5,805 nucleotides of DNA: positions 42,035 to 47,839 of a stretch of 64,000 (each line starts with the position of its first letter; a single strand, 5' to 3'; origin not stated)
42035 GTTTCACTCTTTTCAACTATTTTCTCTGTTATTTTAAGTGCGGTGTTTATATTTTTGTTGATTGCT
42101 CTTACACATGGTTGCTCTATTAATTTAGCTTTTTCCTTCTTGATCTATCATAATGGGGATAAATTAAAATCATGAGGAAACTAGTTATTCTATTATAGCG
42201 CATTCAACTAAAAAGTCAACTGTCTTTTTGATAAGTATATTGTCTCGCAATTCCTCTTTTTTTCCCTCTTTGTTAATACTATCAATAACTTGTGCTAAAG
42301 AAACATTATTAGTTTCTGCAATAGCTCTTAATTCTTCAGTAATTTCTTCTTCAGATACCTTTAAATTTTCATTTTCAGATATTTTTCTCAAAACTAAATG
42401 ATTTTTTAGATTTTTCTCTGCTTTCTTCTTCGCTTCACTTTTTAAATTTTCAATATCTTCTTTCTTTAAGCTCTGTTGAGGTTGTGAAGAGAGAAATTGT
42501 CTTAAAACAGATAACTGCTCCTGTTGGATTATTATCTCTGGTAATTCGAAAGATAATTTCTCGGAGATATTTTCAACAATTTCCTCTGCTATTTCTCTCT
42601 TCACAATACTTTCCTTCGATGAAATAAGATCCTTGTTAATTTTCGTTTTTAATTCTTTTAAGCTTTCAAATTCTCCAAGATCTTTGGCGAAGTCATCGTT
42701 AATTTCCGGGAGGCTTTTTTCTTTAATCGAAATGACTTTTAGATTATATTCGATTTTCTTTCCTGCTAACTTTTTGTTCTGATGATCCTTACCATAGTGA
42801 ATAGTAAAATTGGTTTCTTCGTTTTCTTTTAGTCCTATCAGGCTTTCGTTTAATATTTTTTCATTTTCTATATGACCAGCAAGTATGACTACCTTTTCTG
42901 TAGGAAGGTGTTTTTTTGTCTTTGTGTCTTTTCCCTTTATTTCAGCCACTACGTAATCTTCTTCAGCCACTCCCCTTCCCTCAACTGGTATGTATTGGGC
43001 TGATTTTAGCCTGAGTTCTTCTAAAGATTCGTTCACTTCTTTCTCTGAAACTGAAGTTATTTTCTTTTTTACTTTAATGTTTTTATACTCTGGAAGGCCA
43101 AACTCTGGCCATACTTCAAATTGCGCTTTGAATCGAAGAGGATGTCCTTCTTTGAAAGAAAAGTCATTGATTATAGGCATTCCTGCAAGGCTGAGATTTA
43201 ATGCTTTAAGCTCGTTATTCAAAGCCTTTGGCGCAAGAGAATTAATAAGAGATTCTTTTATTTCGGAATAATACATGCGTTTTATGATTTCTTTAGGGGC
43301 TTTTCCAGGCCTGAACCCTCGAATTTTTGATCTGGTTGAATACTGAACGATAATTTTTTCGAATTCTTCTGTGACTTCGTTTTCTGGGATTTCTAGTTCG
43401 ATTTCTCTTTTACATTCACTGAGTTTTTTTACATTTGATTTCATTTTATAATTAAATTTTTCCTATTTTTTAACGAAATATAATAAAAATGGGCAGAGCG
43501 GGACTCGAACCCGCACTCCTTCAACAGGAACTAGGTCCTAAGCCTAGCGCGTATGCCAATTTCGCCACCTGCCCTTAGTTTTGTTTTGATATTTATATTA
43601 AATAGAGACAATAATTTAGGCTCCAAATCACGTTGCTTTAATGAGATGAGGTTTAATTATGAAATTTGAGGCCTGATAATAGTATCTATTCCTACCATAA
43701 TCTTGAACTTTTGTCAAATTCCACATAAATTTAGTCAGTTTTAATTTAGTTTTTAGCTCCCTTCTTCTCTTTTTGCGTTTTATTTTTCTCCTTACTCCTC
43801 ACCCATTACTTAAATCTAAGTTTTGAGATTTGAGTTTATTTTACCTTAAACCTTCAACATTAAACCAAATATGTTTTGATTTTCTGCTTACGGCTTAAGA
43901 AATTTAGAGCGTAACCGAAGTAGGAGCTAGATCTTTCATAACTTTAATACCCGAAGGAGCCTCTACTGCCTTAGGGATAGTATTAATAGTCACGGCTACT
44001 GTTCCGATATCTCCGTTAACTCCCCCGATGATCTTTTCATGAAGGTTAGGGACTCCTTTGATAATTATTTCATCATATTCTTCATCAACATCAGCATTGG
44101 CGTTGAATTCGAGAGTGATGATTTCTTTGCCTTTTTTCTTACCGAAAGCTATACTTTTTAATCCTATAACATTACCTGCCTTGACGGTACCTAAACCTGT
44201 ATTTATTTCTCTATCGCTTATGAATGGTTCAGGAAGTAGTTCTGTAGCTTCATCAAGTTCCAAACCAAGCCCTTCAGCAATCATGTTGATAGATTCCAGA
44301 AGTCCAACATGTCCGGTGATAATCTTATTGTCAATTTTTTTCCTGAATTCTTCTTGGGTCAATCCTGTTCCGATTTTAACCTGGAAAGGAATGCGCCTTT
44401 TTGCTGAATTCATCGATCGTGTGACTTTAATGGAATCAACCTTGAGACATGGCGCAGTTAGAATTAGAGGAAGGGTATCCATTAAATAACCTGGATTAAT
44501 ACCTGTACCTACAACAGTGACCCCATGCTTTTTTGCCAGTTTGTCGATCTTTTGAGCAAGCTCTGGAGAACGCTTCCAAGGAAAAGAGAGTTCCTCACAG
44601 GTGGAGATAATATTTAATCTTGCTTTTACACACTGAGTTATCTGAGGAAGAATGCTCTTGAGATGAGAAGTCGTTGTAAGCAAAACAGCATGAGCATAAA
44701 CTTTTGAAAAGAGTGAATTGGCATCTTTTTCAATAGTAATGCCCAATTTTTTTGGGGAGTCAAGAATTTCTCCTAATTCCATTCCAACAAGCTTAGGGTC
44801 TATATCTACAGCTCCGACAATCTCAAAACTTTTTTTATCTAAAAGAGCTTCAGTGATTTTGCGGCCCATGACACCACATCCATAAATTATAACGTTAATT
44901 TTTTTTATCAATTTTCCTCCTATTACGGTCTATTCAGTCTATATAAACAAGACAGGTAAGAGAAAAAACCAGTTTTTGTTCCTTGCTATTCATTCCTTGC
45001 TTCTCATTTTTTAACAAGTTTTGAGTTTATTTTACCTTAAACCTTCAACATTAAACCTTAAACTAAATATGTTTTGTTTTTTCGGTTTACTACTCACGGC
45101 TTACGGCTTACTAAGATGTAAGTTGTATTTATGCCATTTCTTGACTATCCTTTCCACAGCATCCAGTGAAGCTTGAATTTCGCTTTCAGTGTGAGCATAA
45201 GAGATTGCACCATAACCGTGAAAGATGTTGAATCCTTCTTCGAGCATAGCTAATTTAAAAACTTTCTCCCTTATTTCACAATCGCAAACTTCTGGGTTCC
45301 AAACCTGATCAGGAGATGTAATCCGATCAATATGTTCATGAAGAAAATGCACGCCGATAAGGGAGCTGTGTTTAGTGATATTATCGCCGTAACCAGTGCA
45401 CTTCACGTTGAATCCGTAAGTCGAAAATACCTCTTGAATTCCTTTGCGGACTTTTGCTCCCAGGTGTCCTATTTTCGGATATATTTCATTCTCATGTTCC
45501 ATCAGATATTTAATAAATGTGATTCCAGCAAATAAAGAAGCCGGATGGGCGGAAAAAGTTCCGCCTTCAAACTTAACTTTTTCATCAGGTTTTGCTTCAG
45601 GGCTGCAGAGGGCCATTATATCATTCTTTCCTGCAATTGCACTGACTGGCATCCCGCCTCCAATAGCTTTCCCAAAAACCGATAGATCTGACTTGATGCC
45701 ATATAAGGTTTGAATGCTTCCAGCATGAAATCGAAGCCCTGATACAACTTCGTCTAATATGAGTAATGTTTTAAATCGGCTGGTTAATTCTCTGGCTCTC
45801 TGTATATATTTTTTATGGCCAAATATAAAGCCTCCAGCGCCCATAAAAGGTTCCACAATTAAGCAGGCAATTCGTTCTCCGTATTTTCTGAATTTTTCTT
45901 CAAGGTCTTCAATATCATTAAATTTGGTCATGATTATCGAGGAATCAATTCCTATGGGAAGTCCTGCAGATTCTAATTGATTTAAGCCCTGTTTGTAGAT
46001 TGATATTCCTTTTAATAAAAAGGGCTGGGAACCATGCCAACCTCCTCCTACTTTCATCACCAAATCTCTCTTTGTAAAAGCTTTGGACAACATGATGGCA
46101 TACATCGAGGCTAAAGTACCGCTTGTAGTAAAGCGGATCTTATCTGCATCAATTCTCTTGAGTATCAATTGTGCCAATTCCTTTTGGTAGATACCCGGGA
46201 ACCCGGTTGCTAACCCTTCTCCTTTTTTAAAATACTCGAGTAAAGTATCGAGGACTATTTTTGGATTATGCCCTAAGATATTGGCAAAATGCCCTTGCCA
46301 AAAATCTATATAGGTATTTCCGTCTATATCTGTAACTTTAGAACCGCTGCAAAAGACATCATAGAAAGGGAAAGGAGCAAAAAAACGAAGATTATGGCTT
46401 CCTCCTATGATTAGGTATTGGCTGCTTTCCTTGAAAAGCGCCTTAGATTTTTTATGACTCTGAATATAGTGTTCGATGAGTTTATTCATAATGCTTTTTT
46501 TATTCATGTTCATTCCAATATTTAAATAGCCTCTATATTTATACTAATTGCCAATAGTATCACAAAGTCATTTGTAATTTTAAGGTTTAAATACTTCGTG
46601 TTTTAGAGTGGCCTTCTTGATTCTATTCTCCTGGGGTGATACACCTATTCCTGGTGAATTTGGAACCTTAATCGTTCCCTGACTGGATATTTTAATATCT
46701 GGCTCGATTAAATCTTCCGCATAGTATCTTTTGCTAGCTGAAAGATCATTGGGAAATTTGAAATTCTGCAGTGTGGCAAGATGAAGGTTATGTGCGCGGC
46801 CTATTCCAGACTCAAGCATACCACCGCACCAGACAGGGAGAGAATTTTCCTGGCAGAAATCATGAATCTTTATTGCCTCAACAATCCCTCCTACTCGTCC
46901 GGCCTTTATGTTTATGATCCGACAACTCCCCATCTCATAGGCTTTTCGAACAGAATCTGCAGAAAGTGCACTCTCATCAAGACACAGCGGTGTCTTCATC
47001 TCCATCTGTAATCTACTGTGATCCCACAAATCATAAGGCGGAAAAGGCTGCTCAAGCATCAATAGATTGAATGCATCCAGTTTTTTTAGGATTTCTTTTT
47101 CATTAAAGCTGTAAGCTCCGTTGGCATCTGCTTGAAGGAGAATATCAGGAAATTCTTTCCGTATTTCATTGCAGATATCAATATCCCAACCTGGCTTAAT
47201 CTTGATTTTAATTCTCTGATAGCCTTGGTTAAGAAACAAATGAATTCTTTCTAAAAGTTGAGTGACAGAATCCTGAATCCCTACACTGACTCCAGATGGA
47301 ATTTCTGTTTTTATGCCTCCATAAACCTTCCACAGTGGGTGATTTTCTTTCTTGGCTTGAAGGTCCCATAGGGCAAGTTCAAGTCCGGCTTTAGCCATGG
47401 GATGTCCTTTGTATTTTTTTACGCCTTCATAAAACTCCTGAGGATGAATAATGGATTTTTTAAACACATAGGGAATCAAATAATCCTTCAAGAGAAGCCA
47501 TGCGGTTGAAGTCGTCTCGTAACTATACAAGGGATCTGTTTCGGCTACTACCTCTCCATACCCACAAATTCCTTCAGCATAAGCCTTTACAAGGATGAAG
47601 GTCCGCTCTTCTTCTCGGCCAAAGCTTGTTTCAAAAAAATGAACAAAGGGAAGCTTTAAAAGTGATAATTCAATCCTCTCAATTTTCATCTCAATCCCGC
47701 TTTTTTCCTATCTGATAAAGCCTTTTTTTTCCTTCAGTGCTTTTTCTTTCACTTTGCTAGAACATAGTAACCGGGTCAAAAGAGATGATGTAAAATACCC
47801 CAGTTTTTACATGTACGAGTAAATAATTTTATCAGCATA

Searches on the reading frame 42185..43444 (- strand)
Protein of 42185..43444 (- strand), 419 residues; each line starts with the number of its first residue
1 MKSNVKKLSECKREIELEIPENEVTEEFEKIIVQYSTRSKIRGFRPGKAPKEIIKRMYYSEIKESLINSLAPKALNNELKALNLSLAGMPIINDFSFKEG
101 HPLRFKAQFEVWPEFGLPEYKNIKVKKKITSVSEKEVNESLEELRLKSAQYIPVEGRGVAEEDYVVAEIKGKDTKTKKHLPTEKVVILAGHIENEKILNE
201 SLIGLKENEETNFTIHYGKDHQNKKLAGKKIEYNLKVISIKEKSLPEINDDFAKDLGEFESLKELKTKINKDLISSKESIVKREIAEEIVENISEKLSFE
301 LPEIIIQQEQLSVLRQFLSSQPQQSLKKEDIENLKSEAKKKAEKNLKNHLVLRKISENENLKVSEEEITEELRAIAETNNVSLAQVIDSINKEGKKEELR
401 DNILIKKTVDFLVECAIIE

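Call 72: search_protein_families(library=pfam, proteins=[window:42185-43444:-], max_evalue=1e-8)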
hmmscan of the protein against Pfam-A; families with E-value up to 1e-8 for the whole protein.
window:42185-43444:- (419 aa): 2 families
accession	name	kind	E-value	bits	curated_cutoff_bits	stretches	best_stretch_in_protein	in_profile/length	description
PF05697.18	Trigger_N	-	5.5e-37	127.7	22.2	1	1-144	1-144/144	Bacterial trigger factor protein (TF)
PF05698.19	Trigger_C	-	1.2e-25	90.9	22.7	1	261-414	1-162/162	Bacterial trigger factor protein (TF) C-terminus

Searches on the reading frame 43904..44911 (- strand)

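Call 72: search_protein_families(library=pfam, proteins=[window:43904-44911:-], max_evalue=1e-8)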
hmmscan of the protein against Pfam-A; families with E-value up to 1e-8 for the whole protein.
window:43904-44911:- (335 aa): 2 families
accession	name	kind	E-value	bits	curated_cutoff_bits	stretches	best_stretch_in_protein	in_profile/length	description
PF19328.4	DAP_DH_C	-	3.1e-38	131.9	23.3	1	142-329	1-191/206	2,4-diaminopentanoate dehydrogenase C-terminal domain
PF01113.26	DapB_N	-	1.1e-09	38.9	25.6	1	5-103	1-96/124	Dihydrodipicolinate reductase, N-terminus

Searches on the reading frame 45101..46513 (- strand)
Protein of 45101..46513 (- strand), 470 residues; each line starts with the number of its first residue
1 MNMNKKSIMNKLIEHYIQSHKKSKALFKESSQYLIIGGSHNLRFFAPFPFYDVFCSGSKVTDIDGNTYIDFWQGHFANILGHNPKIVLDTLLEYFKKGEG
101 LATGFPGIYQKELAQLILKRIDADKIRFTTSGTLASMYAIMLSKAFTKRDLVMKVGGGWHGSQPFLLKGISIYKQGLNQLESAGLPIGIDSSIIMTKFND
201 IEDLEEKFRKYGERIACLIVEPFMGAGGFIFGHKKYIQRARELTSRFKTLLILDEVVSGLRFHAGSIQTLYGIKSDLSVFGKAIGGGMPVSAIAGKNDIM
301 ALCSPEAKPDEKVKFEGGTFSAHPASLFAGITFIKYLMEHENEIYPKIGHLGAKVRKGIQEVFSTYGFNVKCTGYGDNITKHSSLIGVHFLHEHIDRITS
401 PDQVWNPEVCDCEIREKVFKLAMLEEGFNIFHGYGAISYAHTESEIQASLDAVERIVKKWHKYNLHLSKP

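Call 73: search_protein_families(library=pfam, proteins=[window:45101-46513:-], max_evalue=1e-8)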
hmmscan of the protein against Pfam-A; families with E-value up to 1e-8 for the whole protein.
window:45101-46513:- (470 aa): 1 family
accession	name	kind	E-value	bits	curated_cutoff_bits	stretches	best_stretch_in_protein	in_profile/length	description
PF00202.27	Aminotran_3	-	1.3e-39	136.5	30.5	1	56-366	17-333/403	Aminotransferase class-III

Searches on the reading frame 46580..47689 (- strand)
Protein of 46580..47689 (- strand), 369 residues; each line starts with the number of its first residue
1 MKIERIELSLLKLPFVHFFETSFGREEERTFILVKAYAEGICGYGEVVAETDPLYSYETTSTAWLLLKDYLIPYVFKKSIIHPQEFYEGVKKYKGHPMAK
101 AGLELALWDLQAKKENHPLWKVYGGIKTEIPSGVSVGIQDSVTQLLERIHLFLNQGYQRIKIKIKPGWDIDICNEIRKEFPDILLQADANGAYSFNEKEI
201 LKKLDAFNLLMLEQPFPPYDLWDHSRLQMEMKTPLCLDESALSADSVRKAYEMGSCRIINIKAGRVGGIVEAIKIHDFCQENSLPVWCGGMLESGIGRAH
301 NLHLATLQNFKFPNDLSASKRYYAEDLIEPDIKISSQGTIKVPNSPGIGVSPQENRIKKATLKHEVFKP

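Call 73: search_protein_families(library=pfam, proteins=[window:46580-47689:-], max_evalue=1e-8)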
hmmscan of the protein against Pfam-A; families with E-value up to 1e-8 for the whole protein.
window:46580-47689:- (369 aa): 2 families
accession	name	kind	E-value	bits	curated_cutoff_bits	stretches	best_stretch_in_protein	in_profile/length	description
PF13378.12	MR_MLE_C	-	1.1e-43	149.9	29.4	1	152-354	9-217/219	Enolase C-terminal domain-like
PF02746.21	MR_MLE_N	-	6.4e-12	46.2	22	1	19-124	16-117/117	Mandelate racemase / muconate lactonizing enzyme, N-terminal domain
